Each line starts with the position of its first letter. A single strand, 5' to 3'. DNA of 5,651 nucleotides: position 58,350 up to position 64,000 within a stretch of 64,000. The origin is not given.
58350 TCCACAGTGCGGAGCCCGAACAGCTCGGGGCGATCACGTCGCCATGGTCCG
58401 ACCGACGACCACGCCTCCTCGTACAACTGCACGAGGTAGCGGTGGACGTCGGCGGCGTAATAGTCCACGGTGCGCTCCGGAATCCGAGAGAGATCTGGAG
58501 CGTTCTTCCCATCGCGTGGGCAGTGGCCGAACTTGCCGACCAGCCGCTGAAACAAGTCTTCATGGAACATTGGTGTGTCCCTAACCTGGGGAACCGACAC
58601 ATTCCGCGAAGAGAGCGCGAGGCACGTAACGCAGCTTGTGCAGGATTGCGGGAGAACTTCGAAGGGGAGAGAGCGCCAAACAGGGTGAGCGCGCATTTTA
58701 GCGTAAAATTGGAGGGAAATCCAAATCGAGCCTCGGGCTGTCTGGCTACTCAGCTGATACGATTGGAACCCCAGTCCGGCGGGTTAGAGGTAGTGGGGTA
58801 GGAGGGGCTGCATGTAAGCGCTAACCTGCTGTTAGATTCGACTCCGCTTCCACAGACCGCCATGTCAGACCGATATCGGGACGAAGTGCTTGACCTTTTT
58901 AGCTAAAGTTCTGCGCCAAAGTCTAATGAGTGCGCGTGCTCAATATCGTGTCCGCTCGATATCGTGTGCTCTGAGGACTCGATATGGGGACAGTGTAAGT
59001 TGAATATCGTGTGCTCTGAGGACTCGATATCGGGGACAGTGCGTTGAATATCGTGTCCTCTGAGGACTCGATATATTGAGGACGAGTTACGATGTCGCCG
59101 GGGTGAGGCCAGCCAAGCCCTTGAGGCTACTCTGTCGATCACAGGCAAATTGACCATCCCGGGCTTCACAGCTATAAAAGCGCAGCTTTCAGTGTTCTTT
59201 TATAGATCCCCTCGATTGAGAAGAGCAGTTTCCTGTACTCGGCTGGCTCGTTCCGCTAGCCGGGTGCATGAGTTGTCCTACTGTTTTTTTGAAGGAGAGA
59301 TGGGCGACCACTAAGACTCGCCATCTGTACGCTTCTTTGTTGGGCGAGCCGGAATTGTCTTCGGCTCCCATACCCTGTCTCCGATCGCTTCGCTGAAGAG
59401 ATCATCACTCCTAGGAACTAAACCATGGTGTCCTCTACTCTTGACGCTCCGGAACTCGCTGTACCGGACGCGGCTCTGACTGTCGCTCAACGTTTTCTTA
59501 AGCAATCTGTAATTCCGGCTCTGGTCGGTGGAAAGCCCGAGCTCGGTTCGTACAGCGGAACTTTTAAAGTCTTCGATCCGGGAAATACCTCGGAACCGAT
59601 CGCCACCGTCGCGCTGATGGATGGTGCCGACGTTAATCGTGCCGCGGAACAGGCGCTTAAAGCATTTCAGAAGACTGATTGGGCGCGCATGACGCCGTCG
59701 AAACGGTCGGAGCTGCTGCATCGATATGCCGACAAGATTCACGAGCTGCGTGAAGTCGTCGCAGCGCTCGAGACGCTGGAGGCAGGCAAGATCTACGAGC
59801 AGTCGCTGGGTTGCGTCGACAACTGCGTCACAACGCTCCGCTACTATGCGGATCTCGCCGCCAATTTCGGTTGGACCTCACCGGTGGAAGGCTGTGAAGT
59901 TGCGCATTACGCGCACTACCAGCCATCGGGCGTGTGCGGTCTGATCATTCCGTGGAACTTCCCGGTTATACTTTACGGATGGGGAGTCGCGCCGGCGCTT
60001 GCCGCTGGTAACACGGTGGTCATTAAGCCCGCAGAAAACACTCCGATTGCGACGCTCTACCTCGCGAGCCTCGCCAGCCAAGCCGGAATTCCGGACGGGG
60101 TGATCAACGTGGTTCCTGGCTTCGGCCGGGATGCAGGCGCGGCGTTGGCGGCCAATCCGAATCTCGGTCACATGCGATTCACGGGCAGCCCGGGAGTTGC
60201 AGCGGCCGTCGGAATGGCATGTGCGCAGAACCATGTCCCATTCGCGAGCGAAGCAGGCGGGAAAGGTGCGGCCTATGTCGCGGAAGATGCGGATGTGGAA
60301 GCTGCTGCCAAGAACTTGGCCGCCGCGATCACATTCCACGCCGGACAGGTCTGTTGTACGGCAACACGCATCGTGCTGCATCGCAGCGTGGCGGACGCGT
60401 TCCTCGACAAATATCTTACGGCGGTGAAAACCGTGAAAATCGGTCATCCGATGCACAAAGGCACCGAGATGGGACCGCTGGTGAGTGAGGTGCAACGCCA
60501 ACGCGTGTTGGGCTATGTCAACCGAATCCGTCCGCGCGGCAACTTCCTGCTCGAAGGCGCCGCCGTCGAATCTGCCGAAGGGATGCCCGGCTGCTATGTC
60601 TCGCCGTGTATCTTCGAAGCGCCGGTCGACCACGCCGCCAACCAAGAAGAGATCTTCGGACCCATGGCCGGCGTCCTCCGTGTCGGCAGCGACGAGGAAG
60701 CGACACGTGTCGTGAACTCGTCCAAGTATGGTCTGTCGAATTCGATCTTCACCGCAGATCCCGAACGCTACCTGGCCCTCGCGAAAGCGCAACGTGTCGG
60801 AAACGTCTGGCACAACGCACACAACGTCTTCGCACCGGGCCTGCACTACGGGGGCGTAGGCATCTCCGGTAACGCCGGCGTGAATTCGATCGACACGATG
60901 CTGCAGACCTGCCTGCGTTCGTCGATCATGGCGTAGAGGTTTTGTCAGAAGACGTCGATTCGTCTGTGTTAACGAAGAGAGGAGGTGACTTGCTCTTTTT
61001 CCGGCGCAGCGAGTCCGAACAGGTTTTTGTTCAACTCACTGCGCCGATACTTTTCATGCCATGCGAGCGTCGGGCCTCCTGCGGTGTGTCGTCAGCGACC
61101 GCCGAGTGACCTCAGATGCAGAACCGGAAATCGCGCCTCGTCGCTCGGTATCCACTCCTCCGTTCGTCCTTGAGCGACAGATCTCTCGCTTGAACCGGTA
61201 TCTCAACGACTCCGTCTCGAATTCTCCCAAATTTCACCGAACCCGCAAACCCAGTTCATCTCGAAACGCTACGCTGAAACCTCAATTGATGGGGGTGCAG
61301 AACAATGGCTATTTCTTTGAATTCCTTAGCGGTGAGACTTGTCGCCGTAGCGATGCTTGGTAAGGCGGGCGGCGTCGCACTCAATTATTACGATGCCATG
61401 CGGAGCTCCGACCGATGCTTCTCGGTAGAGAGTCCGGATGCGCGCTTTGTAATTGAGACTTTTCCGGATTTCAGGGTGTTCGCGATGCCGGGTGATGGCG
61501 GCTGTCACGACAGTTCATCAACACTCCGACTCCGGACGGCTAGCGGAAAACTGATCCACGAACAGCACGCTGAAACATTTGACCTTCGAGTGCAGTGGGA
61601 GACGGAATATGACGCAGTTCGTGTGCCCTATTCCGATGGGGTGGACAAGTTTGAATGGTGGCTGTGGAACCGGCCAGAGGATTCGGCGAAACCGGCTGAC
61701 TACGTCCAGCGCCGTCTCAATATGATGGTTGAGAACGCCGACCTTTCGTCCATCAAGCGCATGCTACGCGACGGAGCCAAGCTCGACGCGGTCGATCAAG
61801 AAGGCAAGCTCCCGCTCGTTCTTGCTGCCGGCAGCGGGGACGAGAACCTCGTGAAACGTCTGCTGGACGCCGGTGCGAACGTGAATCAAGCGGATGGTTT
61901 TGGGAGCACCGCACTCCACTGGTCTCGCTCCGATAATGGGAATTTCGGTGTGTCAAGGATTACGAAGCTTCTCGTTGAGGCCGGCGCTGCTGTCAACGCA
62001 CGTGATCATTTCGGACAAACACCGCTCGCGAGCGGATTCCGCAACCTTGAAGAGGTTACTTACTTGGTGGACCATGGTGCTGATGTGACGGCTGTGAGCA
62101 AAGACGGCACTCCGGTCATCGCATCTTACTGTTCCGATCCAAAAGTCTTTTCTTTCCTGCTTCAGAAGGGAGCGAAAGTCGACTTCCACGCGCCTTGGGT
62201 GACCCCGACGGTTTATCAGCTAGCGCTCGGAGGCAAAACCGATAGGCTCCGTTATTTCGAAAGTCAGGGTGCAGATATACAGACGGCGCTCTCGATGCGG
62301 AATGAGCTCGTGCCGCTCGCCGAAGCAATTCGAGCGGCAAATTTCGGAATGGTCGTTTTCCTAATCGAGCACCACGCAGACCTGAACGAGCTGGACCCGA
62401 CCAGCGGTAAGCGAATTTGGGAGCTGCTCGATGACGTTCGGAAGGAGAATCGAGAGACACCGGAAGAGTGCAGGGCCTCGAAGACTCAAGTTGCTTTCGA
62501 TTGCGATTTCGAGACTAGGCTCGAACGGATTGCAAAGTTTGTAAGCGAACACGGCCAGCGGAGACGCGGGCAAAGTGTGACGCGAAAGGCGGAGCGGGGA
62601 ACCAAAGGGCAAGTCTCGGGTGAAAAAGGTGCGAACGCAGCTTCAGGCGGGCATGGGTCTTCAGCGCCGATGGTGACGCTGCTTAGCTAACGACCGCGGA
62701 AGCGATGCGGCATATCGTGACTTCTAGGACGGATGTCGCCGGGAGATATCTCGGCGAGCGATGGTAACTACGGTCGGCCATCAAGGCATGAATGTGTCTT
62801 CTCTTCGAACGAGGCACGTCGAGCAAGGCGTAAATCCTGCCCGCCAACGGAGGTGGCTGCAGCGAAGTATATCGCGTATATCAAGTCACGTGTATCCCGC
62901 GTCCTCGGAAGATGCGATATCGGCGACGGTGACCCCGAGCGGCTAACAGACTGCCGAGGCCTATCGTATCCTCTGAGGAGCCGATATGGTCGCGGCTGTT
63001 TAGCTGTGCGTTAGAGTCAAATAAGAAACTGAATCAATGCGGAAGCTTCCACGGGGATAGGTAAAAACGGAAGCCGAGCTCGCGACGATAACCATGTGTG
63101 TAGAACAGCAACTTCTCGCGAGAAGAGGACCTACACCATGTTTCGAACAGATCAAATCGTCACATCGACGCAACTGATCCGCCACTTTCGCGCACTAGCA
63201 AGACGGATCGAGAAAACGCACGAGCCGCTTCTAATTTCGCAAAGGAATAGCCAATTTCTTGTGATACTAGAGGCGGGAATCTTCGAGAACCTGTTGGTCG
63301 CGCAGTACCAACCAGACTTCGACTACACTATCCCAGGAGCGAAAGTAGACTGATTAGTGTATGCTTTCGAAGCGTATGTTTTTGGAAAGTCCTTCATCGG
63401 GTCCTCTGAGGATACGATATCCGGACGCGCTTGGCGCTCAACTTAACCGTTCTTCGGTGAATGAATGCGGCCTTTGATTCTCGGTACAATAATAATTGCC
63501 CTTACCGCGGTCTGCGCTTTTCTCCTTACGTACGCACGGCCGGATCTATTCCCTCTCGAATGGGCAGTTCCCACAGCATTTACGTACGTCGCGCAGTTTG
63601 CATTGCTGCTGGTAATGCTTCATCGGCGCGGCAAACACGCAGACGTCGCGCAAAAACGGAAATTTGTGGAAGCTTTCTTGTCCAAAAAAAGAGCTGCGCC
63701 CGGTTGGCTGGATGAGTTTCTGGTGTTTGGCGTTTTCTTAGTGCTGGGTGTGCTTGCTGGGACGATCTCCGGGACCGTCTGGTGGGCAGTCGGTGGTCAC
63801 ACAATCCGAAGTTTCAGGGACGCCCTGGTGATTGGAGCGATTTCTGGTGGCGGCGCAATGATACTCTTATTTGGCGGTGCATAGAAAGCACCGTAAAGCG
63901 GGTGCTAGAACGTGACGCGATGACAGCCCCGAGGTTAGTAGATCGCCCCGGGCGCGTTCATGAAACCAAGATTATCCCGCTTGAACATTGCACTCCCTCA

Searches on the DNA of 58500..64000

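Call 81: search_rna_families(source=window, start=58500, end=64000, threshold=evalue, max_evalue=1)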
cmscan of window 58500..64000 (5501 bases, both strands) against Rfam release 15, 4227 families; matches with E-value up to 1: 0.
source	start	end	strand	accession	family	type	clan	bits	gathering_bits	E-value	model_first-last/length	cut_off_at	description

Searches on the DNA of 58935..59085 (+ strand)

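Call 41: search_dna_similar(query=window:58935-59085:+, collection=plasmids, mode=distant, max_evalue=1, max_rows=10)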
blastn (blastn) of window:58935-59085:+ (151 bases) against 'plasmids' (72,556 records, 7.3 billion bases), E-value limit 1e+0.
No match.

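Call 85: search_dna_similar(query=window:58935-59085:+, collection=phages, mode=distant, max_evalue=1, max_rows=10)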
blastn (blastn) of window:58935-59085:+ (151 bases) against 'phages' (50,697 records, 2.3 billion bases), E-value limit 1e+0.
No match.
